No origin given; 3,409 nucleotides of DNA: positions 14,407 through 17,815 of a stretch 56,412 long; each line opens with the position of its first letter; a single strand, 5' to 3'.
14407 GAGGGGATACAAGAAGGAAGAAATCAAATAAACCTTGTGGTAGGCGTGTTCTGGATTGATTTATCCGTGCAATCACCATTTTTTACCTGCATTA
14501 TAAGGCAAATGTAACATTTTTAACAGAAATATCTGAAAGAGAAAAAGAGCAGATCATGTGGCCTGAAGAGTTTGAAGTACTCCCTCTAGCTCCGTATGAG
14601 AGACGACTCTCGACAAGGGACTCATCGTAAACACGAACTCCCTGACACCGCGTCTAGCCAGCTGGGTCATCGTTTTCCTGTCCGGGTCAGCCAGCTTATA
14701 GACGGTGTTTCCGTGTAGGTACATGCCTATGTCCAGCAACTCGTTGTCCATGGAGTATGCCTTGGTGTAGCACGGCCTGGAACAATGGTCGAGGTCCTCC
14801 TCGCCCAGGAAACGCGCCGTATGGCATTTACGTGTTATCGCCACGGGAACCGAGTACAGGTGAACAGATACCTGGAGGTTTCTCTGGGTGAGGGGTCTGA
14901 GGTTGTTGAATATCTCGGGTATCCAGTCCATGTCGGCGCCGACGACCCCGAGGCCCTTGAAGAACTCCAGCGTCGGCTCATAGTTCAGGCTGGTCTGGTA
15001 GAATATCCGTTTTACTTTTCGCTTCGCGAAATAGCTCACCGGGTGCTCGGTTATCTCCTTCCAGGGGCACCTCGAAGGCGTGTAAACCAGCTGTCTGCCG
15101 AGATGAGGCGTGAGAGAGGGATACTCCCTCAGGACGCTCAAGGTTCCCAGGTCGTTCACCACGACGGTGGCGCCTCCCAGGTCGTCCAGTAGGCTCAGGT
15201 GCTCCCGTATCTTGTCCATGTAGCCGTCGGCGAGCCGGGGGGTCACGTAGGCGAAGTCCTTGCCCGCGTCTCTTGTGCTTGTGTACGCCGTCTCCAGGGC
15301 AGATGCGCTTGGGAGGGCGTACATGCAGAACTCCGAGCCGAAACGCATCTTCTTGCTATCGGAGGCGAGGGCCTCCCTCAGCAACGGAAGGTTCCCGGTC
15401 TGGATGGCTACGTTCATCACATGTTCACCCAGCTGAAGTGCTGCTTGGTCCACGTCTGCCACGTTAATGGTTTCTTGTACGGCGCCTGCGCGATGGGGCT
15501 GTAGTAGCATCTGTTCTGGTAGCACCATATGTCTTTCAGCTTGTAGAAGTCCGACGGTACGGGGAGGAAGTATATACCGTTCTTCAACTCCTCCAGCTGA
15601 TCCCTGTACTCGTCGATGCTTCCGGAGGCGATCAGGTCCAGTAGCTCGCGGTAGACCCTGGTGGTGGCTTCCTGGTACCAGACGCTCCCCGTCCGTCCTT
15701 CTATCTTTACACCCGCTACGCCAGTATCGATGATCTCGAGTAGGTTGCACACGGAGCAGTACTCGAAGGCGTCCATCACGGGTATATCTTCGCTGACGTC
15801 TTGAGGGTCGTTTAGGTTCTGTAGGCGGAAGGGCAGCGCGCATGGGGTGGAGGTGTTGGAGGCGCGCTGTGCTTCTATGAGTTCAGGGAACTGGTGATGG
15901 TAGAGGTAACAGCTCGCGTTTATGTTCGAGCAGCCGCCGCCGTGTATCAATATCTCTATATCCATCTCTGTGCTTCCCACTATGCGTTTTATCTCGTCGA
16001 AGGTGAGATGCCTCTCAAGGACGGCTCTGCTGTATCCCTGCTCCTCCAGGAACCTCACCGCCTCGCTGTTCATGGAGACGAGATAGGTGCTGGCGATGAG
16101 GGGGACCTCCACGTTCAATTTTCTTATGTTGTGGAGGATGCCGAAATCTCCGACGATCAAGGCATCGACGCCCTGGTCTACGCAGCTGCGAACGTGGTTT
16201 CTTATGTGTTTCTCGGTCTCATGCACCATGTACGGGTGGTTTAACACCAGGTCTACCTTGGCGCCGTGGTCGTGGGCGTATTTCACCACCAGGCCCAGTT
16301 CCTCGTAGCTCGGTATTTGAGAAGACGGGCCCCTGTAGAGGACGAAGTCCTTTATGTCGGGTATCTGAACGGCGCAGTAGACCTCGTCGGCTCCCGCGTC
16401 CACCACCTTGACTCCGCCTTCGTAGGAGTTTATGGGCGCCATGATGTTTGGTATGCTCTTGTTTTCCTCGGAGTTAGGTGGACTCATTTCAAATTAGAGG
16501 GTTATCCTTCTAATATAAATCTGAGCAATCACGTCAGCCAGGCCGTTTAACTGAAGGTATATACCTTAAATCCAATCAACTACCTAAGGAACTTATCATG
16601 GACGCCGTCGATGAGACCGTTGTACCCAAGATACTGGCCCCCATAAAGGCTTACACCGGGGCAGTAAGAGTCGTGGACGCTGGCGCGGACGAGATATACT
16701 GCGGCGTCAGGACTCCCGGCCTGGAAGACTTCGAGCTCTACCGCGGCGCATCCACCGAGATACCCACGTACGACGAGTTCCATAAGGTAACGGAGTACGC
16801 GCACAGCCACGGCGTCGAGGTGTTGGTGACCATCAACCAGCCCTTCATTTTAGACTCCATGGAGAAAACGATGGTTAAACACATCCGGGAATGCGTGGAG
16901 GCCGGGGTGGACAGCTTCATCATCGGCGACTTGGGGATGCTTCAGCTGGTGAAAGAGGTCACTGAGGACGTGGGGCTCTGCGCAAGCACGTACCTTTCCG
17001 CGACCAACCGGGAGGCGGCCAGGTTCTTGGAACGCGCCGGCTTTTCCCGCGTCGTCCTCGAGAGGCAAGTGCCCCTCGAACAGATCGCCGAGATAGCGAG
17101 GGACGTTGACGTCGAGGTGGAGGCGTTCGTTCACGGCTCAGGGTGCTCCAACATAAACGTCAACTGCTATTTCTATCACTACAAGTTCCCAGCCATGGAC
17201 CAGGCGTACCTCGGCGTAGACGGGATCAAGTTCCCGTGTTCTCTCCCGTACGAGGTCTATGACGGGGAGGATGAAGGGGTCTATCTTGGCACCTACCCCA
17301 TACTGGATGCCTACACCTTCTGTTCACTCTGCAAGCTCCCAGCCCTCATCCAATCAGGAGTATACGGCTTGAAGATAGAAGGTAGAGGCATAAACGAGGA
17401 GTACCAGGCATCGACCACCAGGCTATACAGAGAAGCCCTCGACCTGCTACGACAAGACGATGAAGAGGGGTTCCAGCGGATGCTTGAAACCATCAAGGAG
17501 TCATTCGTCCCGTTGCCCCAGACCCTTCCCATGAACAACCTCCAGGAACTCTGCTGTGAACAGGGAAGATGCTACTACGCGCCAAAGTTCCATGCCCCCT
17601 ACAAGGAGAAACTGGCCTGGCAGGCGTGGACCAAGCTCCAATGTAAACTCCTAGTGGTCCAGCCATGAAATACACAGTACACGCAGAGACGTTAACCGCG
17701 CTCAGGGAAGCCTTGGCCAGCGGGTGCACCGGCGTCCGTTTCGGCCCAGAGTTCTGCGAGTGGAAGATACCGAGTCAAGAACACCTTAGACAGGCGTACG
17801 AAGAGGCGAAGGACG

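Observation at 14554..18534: Two divergently transcribed UbiU/UbiV-like peptidase-U32 pairs (candidate O2-independent Fe-S hydroxylases) in an archaeal catabolic island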

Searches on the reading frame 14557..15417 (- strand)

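Call 3: search_protein_families(library=pfam, proteins=[window:14557-15417:-], max_evalue=0.01)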
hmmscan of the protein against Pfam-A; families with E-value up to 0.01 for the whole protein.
window:14557-15417:- (287 aa): 0 families

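Call 4: search_protein_families(library=ncbifam, proteins=[window:14557-15417:-], max_evalue=0.01)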
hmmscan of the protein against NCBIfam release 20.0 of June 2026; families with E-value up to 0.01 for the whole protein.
window:14557-15417:- (287 aa): 1 family
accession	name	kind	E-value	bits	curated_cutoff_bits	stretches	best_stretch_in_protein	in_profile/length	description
NF011991.0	PRK15447.1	equivalog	0.0038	16.6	283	0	161-221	141-201/302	U32 family peptidase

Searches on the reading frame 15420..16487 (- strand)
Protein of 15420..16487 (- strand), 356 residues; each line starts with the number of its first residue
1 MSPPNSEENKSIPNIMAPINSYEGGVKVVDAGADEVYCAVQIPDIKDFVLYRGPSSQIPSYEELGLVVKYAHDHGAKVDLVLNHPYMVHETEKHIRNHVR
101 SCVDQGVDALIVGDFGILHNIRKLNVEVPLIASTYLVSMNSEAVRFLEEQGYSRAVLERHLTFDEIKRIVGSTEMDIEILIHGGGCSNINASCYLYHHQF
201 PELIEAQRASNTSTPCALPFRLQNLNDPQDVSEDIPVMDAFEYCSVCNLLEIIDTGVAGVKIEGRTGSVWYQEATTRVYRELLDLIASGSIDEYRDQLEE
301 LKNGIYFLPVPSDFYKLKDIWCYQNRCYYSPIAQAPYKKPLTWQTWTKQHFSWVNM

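Call 3: search_protein_families(library=pfam, proteins=[window:15420-16487:-], max_evalue=0.01)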
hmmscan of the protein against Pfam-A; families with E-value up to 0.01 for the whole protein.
window:15420-16487:- (356 aa): 1 family
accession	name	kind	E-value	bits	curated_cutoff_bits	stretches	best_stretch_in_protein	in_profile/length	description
PF01136.24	Peptidase_U32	-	2.2e-39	135.5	22.4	1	94-303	3-219/233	Peptidase family U32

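Call 4: search_protein_families(library=ncbifam, proteins=[window:15420-16487:-], max_evalue=0.01)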
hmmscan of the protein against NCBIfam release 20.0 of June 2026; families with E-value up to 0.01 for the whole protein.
window:15420-16487:- (356 aa): 4 families
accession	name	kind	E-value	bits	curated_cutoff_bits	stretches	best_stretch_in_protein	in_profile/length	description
NF047963.1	quinone_UbiU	equivalog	1.3e-26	93.5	440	2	15-196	3-179/331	ubiquinone anaerobic biosynthesis protein UbiU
NF011996.0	PRK15452.1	equivalog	3.2e-23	82.2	534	2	61-195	46-180/449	prephenate-dependent tRNA uridine(34) hydroxylase TrhP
NF011991.0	PRK15447.1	equivalog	0.00084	18.8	283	1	96-195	78-181/302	U32 family peptidase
NF047965.1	quinone_UbiV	equivalog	0.00093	18.8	275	1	96-195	77-175/292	ubiquinone anaerobic biosynthesis protein UbiV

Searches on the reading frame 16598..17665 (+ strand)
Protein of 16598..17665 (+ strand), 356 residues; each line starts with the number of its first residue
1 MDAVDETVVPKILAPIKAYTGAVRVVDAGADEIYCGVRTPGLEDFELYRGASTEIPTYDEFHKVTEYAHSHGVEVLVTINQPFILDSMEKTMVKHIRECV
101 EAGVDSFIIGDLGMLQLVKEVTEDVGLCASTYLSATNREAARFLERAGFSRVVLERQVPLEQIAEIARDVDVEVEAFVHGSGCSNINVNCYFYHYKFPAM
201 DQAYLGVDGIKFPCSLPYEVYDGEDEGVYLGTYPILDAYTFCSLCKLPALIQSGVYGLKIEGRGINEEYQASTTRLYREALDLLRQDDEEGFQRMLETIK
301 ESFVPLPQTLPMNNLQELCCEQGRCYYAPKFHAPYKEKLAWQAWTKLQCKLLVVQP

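Call 3: search_protein_families(library=pfam, proteins=[window:16598-17665:+], max_evalue=0.01)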
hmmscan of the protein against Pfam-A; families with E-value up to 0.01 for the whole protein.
window:16598-17665:+ (356 aa): 1 family
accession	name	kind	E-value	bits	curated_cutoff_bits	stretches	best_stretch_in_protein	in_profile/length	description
PF01136.24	Peptidase_U32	-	9.6e-46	156.4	22.4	1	91-298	3-216/233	Peptidase family U32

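Call 4: search_protein_families(library=ncbifam, proteins=[window:16598-17665:+], max_evalue=0.01)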
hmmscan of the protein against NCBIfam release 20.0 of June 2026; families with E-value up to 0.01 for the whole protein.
window:16598-17665:+ (356 aa): 4 families
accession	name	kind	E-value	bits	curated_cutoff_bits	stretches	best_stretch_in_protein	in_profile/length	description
NF047963.1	quinone_UbiU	equivalog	4e-32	111.7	440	2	12-195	3-181/331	ubiquinone anaerobic biosynthesis protein UbiU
NF011996.0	PRK15452.1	equivalog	4.6e-25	88.3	534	2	10-192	5-180/449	prephenate-dependent tRNA uridine(34) hydroxylase TrhP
NF011991.0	PRK15447.1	equivalog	8.2e-05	22.1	283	1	91-182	76-171/302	U32 family peptidase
NF047965.1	quinone_UbiV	equivalog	0.00011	21.9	275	1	91-191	75-174/292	ubiquinone anaerobic biosynthesis protein UbiV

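Call 8: search_solved_structures(query=window:16598-17665:+, max_evalue=0.01, show_alignments=2)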
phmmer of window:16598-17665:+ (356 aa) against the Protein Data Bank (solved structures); distinct sequences matched with E-value up to 0.01: 0.

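Call 19: find_homologous_proteins(query=window:16598-17665:+, max_evalue=0.001)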
Query window:16598-17665:+ (356 aa): 243 proteins with E <= 0.001 among 4850 candidates; the best 120 are listed.
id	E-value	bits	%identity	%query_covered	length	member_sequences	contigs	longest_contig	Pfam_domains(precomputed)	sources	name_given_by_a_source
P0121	3.6e-227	772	92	100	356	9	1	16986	PF01136.26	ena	-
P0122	2.4e-224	762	91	100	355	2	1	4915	PF01136.26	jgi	-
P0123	2.5e-221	752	91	100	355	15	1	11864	PF01136.26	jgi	jgi:putative protease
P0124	8.1e-219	744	88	100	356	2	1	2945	PF01136.26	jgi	-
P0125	1.4e-211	720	85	100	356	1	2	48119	PF01136.26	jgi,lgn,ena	-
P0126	7.1e-206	702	83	100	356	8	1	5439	PF01136.26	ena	-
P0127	2.1e-196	670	78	100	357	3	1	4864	PF01136.26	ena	-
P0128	6.8e-196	669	79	100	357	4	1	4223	PF01136.26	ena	-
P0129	1.1e-191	655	78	98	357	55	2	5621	PF01136.26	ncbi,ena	-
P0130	2.7e-190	650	76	99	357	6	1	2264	PF01136.26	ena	-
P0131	3.7e-188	643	78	98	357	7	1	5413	PF01136.26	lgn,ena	-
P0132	1.3e-187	641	77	98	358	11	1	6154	PF01136.26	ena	-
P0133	3.8e-186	637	75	98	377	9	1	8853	PF01136.26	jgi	jgi:putative protease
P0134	7.8e-186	636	75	99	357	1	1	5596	PF01136.26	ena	-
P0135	8.1e-184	629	72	100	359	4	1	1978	PF01136.26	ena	-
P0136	3.8e-182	624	76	97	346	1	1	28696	PF01136.26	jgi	jgi:putative protease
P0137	5.7e-182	623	74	100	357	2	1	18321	PF01136.26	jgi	jgi:putative protease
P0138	1.5e-181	622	77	97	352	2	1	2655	PF01136.26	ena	-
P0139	1.8e-179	615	72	97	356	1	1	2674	PF01136.26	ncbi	-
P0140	6.6e-179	613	72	100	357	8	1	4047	PF01136.26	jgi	jgi:putative protease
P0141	9.5e-179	612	75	97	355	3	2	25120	PF01136.26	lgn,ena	-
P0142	1.8e-177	608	73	100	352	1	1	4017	PF01136.26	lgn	-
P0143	2.0e-176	605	73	98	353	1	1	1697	PF01136.26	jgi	jgi:putative protease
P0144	6.2e-175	600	72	97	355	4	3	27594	PF01136.26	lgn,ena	-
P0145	1.8e-173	595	72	97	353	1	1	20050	PF01136.26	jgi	jgi:putative protease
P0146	3.4e-170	584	68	97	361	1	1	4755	PF01136.26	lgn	-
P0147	9.2e-168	576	69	97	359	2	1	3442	PF01136.26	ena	-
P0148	2.2e-167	575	69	100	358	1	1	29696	PF01136.26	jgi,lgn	jgi:putative protease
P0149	9.3e-167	573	67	99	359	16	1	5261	PF01136.26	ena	-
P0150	1.1e-163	563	67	97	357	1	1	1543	PF01136.26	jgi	jgi:putative protease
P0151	3.6e-162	558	66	97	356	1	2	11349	PF01136.26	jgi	jgi:putative protease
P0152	1.1e-160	553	71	90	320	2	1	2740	PF01136.26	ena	-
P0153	2.7e-159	548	65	97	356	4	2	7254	PF01136.26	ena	-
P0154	1.9e-157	542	64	97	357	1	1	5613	PF01136.26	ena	-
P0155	3.0e-157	542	92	72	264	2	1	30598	PF01136.26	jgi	-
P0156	4.3e-157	541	65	97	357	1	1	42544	PF01136.26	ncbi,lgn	-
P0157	2.3e-156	539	63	97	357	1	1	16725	PF01136.26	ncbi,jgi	-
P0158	1.3e-152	526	62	97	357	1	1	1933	PF01136.26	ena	-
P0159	2.7e-152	525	62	97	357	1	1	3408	PF01136.26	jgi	-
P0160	4.5e-150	518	62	97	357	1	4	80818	PF01136.26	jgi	-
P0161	1.4e-139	483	75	76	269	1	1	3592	PF01136.26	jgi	jgi:putative protease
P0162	4.1e-130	452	55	96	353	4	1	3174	PF01136.26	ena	-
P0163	8.3e-129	448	54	96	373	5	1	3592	PF01136.26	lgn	-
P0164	1.3e-127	444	54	97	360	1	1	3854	PF01136.26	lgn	-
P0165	4.6e-126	439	54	96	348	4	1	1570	PF01136.26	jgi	-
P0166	9.8e-122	425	54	96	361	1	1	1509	PF01136.26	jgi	-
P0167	1.2e-119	418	50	98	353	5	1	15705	PF01136.26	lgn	-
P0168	1.5e-119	418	50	97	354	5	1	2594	PF01136.26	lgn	-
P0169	2.4e-118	414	71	68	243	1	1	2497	PF01136.26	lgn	-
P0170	1.1e-117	411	51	96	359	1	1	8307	PF01136.26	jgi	jgi:putative protease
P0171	3.1e-115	403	50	97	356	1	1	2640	PF01136.26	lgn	-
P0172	1.1e-114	402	49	97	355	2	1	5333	PF01136.26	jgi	jgi:putative protease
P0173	9.1e-114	399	51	98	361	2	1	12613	PF01136.26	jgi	-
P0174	2.5e-113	397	51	96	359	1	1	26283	PF01136.26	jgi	jgi:putative protease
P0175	2.7e-113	397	51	97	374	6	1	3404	PF01136.26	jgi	jgi:putative protease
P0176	3.5e-113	397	51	96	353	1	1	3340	PF01136.26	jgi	jgi:putative protease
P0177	8.2e-113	395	50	97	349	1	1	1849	PF01136.26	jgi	-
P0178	6.0e-112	393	50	95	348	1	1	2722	PF01136.26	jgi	jgi:putative protease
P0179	1.9e-111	391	51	96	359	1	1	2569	PF01136.26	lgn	-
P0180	2.7e-111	390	52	95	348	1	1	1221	PF01136.26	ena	-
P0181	1.3e-110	388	49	97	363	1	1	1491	PF01136.26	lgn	-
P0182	2.0e-110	388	49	98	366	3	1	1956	PF01136.26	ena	-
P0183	2.9e-110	387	49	97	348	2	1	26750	PF01136.26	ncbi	-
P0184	1.9e-109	384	52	95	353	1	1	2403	PF01136.26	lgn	-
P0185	3.2e-108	380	48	97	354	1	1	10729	PF01136.26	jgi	jgi:putative protease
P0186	7.7e-108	379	47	97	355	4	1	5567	PF01136.26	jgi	jgi:putative protease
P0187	8.7e-108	379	47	97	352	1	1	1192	PF01136.26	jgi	jgi:putative protease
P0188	4.1e-106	373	48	99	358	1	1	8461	PF01136.26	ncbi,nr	ncbi:MAG: family peptidase [Thermoproteota archaeon]|nr:family peptidase [Thermoproteota archaeon]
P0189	3.5e-104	367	46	97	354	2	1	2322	PF01136.26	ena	-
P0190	7.5e-104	366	49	96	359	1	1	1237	PF01136.26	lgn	-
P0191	7.5e-101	356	46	95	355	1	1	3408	PF01136.26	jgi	-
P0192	5.5e-94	334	46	88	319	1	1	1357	PF01136.26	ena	-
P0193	6.4e-94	333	44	99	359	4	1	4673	PF01136.26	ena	-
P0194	1.3e-88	316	42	96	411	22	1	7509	PF01136.26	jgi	-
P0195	4.2e-87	311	43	95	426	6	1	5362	PF01136.26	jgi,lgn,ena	-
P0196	1.3e-86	309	45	92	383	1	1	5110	PF01136.26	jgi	jgi:putative protease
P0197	1.2e-85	306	44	91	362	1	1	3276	PF01136.26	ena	-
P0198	3.4e-84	301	43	92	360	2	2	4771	PF01136.26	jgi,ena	-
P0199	1.6e-83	299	44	94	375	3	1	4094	PF01136.26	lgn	-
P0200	2.0e-83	299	43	92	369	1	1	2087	PF01136.26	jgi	-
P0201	2.9e-83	298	41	96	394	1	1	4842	PF01136.26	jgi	-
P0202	3.2e-83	298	43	93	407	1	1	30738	PF01136.26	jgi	-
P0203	4.6e-83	298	43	92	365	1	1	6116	PF01136.26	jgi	-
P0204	5.9e-83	297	46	92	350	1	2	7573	PF01136.26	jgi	-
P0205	8.2e-83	297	43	95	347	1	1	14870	PF01136.26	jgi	-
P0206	8.2e-83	297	45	92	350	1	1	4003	PF01136.26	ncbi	-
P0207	1.7e-82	296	42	92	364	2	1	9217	PF01136.26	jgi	-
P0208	4.5e-82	294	40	94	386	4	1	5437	PF01136.26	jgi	-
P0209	8.2e-82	293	43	92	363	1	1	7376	PF01136.26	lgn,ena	-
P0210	8.9e-82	293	41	94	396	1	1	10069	PF01136.26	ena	-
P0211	2.6e-81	292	43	93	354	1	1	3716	PF01136.26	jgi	jgi:putative protease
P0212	6.8e-81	290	44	92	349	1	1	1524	PF01136.26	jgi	jgi:putative protease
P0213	1.3e-80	290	44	92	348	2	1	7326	PF01136.26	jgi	-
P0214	5.7e-80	287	45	92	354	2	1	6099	PF01136.26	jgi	-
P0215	7.8e-80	287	43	95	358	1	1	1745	PF01136.26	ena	-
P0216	8.4e-80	287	43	92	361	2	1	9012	PF01136.26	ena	-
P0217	1.8e-79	286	43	92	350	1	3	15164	PF01136.26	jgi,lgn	jgi:putative protease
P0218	2.9e-79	285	46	92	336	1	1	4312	PF01136.26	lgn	-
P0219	3.1e-79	285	45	92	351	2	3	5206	PF01136.26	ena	-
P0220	3.3e-79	285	45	94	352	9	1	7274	PF01136.26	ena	-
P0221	3.4e-79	285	43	92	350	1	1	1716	PF01136.26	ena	-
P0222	5.1e-79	284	42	92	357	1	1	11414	PF01136.26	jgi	jgi:putative protease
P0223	6.8e-79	284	44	92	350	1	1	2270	PF01136.26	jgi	jgi:putative protease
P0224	7.8e-79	284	42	92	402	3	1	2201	PF01136.26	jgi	-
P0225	8.2e-79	284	42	92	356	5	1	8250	PF01136.26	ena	-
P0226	9.5e-79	283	44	92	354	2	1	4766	PF01136.26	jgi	jgi:putative protease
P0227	1.1e-78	283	44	92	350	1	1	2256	PF01136.26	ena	-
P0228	1.8e-78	283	42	92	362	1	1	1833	PF01136.26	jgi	jgi:putative protease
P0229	1.8e-78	283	42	91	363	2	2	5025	PF01136.26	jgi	-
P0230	3.0e-78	282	45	92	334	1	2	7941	PF01136.26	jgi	jgi:putative protease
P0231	3.2e-78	282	43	92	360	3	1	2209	PF01136.26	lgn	-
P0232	3.5e-78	282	42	92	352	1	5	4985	PF01136.26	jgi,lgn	jgi:putative protease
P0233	4.5e-78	281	45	92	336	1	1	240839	PF01136.26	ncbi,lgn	-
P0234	5.4e-78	281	41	92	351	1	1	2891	PF01136.26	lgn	-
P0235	8.8e-78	280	41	92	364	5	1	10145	PF01136.26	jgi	jgi:putative protease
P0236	1.8e-77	279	42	94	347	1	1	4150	PF01136.26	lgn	-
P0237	2.4e-77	279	43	92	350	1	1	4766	PF01136.26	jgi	jgi:putative protease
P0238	5.1e-77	278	42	96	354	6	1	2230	PF01136.26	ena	-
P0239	6.4e-77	277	42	92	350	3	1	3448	PF01136.26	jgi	jgi:putative protease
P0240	9.4e-77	277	45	92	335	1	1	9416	PF01136.26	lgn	-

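Call 39: predict_structure(alignment_id=A4)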
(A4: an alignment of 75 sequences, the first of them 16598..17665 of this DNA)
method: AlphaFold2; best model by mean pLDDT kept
length: 356 residues; sequences in the alignment: 75
mean_pLDDT: 85.9   pTM: 0.88
mean pLDDT of the five models: 85.9, 85.2, 84.5, 84.4, 82.6
residues with pLDDT >= 90: 185; 70-90: 130; 50-70: 29; < 50: 12
segments of 3 or more residues with pLDDT < 50: 1-6, 351-356
pLDDT, mean of each block of 10 residues (from residue 1): 57 97 98 95 71 92 99 95 81 96 96 92 94 84 95 89 93 90 69 75 79 81 88 79 90 95 89 96 96 95 75 82 82 71 78 41
secondary structure, 60 per line:
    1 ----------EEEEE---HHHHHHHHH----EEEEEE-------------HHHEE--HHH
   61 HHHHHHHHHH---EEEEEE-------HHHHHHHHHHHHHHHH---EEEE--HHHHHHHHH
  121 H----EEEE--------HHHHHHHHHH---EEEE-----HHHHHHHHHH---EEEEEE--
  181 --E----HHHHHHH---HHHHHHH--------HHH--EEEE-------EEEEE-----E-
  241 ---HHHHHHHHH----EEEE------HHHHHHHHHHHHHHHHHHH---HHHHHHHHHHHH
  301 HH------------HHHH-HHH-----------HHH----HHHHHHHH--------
elements in order: E11-15 H19-27 E32-37 H58-70 E74-79 H87-102 E106-109 H112-121 E126-129 H138-147 E151-154 H160-169 E173-178 H188-194 H198-204 E218-221 E229-233 H244-252 E257-260 H267-285 H289-302 H315-318 H341-348

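Call 49: fold_search(model_id=the predicted structure, library=pdb)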
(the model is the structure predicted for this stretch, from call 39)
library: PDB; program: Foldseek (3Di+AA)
matches with E <= 10: 1830; with E <= 0.001: 251
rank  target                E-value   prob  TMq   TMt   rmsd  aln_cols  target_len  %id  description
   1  5d88                  5.6e-08  1.00  0.38  0.53   4.0       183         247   16  The Structure of the U32 Peptidase Mk0906 (released 2015-12-02)
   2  3ez4_G                2.6e-06  1.00  0.32  0.45   6.5       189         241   18  Crystal structure of 3-methyl-2-oxobutanoate hydroxymethyltransferase from Burkholderia pseudomallei (released 2008-11-04)
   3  1ujq_A                3.0e-06  1.00  0.39  0.49  12.1       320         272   12  Crystal structure of 2-methylisocitrate lyase (PrpB) from Salmonella enterica serovar typhimurium (released 2003-09-02)
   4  1mum_A                3.0e-06  1.00  0.40  0.48  10.5       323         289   12  Structure of the 2-Methylisocitrate Lyase (PrpB) from Escherichia coli (released 2003-04-29)
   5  2nx9_B                3.2e-06  1.00  0.37  0.30  15.8       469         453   11  Crystal structure of the carboxyltransferase domain of the oxaloacetate decarboxylase Na+ pump from Vibrio cholerae (released 2006-12-26)
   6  1oqf_A                3.6e-06  1.00  0.39  0.46  11.9       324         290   14  Crystal structure of the 2-methylisocitrate lyase (released 2004-04-27)
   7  1xg3_C                4.1e-06  1.00  0.40  0.48  10.5       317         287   13  Crystal structure of the C123S 2-methylisocitrate lyase mutant from Escherichia coli in complex with the reaction prod (released 2005-03-01)
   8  3eoo_A                4.1e-06  1.00  0.40  0.47  13.8       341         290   14  2.9A crystal structure of methyl-isocitrate lyase from Burkholderia pseudomallei (released 2008-10-21)
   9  3ez4_F                4.6e-06  1.00  0.33  0.46   6.2       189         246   17  Crystal structure of 3-methyl-2-oxobutanoate hydroxymethyltransferase from Burkholderia pseudomallei (released 2008-11-04)
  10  9hhs_A                5.1e-06  1.00  0.41  0.47  11.4       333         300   14  Crystal Structure of the Coxiella burnetii R152Q Mutant 2-methylisocitrate lyase (released 2025-08-13)
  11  9hra_B                5.1e-06  1.00  0.40  0.49  11.6       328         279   15  Crystal Structure of the Coxiella burnetii 2-methylisocitrate lyase Bound to Products Succinic and Pyruvic Acid (released 2025-08-13)
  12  3eoo_E                5.8e-06  1.00  0.40  0.48  11.5       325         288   14  2.9A crystal structure of methyl-isocitrate lyase from Burkholderia pseudomallei (released 2008-10-21)
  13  1o5q_A                6.1e-06  1.00  0.39  0.50  10.9       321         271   12  Crystal Structure of Pyruvate and Mg2+ bound 2-methylisocitrate lyase (PrpB) from Salmonella typhimurium (released 2003-11-25)
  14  1ujq_D                6.1e-06  1.00  0.38  0.48  12.1       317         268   13  Crystal structure of 2-methylisocitrate lyase (PrpB) from Salmonella enterica serovar typhimurium (released 2003-09-02)
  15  1rqh                  6.1e-06  1.00  0.40  0.32  14.8       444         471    9  Propionibacterium shermanii transcarboxylase 5S subunit bound to pyruvic acid (released 2004-09-07)
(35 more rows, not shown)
